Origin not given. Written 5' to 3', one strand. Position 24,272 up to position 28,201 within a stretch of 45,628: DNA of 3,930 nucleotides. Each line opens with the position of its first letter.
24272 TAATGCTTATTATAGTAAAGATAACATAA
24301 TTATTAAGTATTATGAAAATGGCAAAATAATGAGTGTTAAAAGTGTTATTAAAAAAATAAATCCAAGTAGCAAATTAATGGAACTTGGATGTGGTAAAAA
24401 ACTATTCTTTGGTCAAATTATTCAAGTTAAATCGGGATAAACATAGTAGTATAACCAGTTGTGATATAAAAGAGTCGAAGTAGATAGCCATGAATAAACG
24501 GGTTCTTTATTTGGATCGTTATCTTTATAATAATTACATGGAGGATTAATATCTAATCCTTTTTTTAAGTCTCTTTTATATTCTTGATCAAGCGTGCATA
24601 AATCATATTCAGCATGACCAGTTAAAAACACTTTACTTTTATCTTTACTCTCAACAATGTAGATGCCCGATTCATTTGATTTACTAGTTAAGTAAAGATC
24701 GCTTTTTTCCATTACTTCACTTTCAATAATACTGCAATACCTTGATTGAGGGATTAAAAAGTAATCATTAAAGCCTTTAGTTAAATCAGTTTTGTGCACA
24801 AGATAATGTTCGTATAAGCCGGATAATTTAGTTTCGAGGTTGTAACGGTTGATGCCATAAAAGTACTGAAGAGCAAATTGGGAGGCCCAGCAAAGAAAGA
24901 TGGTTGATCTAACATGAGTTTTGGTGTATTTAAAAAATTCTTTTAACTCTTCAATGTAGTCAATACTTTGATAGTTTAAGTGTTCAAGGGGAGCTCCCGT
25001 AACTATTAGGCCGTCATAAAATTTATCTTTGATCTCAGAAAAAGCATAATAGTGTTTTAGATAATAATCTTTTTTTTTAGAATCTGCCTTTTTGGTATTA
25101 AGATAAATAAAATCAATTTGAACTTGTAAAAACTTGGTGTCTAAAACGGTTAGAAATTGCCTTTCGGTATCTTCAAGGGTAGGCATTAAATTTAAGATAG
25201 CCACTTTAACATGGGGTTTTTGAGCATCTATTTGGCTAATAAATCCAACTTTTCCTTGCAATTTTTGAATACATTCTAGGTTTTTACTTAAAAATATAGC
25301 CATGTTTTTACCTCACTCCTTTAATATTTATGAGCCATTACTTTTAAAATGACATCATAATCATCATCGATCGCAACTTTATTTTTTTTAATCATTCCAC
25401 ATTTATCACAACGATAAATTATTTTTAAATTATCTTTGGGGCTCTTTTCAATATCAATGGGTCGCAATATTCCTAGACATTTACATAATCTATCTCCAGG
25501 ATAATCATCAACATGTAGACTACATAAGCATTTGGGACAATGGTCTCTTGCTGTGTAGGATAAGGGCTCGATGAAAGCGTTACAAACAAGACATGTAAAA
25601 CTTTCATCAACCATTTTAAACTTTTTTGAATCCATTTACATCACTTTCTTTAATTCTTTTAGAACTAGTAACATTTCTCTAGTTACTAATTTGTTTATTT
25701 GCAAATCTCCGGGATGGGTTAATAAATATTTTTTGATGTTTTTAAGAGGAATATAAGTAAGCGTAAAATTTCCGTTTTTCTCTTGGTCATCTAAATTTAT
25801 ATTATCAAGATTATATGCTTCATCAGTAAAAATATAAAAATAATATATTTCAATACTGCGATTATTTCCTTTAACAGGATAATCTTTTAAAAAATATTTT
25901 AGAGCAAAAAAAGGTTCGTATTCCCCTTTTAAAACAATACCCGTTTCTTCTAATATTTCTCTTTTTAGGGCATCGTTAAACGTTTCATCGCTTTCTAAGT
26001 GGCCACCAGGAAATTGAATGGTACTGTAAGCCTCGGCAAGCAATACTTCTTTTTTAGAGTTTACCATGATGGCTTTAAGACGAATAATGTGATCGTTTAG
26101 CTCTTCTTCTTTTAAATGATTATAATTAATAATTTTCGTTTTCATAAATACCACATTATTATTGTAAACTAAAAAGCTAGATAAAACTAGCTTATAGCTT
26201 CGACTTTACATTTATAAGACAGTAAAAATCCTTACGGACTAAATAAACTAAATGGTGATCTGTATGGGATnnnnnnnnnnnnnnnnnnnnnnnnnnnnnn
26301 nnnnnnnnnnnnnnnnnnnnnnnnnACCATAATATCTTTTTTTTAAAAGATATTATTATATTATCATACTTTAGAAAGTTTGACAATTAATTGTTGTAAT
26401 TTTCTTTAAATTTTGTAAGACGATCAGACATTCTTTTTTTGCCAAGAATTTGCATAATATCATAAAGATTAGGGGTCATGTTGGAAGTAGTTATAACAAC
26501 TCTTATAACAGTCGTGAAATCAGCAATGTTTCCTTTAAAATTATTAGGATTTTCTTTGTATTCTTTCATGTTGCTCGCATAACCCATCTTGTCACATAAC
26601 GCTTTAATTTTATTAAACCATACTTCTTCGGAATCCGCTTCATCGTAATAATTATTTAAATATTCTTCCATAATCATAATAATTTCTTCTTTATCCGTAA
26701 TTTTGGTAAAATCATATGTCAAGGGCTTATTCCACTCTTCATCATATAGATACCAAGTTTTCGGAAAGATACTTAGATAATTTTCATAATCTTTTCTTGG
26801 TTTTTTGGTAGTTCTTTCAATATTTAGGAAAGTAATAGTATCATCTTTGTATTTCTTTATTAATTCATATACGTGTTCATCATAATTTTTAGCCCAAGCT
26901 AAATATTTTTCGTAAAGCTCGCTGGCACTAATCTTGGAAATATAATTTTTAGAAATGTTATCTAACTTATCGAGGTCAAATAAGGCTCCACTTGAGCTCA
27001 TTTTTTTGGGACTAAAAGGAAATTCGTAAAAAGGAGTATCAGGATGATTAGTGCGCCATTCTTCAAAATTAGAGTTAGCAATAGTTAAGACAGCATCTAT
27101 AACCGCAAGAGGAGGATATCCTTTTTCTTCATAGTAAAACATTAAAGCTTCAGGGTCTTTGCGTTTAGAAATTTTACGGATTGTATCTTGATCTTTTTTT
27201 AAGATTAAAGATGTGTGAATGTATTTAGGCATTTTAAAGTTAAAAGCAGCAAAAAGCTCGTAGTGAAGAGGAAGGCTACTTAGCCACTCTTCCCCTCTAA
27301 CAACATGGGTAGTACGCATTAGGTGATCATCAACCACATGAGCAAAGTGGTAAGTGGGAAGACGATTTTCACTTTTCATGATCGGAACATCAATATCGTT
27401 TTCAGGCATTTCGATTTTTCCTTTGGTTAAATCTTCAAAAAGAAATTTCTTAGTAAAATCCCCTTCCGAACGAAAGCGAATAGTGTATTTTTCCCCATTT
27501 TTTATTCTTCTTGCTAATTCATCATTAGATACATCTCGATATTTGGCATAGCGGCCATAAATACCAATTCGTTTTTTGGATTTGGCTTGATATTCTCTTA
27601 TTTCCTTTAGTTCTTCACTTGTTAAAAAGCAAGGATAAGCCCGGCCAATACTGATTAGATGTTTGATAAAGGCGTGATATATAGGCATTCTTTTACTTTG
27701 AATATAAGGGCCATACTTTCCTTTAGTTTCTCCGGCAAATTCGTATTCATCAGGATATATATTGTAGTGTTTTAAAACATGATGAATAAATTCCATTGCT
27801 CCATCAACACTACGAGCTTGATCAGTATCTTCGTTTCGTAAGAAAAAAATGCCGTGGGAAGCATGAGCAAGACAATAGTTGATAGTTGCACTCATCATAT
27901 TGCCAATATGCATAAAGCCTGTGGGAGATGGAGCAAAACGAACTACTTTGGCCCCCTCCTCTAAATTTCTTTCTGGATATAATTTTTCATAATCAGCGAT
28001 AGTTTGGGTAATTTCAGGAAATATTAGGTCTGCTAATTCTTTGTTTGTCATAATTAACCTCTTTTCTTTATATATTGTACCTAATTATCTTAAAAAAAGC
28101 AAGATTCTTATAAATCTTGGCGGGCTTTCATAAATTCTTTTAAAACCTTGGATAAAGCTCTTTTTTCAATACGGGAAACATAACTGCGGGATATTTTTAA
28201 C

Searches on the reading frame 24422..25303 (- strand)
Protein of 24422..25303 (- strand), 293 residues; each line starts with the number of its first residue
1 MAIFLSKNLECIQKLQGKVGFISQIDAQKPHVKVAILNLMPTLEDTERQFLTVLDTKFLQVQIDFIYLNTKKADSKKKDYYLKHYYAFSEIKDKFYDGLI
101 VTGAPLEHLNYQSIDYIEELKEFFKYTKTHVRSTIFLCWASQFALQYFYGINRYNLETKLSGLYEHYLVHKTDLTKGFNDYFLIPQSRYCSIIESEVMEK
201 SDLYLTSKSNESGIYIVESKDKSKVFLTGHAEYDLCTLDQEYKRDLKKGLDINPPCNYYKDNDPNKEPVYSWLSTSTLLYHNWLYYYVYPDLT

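Call 62: search_protein_families(library=pfam, proteins=[window:24422-25303:-], max_evalue=0.00001)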
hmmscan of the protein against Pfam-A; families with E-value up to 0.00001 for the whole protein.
window:24422-25303:- (293 aa): 1 family
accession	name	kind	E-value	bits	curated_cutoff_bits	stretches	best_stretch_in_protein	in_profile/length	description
PF04204.22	HTS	-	1.4e-91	307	27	1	31-290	34-294/298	Homoserine O-succinyltransferase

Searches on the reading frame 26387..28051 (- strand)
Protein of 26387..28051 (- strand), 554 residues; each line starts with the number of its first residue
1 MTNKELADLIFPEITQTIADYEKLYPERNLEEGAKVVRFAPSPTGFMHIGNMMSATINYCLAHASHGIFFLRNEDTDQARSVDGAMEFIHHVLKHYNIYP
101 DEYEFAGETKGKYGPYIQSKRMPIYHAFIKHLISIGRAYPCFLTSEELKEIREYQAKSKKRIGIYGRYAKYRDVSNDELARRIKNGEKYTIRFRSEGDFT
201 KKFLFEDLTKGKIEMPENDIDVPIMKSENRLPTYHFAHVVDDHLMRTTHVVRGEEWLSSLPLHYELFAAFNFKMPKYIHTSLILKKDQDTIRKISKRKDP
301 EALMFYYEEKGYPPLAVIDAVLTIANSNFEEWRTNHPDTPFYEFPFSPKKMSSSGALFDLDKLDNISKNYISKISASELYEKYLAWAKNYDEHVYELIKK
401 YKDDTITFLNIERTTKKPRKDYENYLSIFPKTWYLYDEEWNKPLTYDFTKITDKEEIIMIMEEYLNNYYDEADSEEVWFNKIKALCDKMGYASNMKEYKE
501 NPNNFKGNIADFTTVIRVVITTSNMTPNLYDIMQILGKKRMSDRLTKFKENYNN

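Call 63: search_protein_families(library=pfam, proteins=[window:26387-28051:-], max_evalue=0.00001)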
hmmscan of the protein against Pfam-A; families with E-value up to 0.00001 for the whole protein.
window:26387-28051:- (554 aa): 2 families
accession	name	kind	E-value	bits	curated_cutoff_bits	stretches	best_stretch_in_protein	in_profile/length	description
PF00749.27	tRNA-synt_1c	-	2e-68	231.1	23.4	1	36-322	3-273/314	tRNA synthetases class I (E and Q), catalytic domain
PF19269.4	Anticodon_2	-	2.2e-06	28.5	23.6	0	509-547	101-139/141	Anticodon binding domain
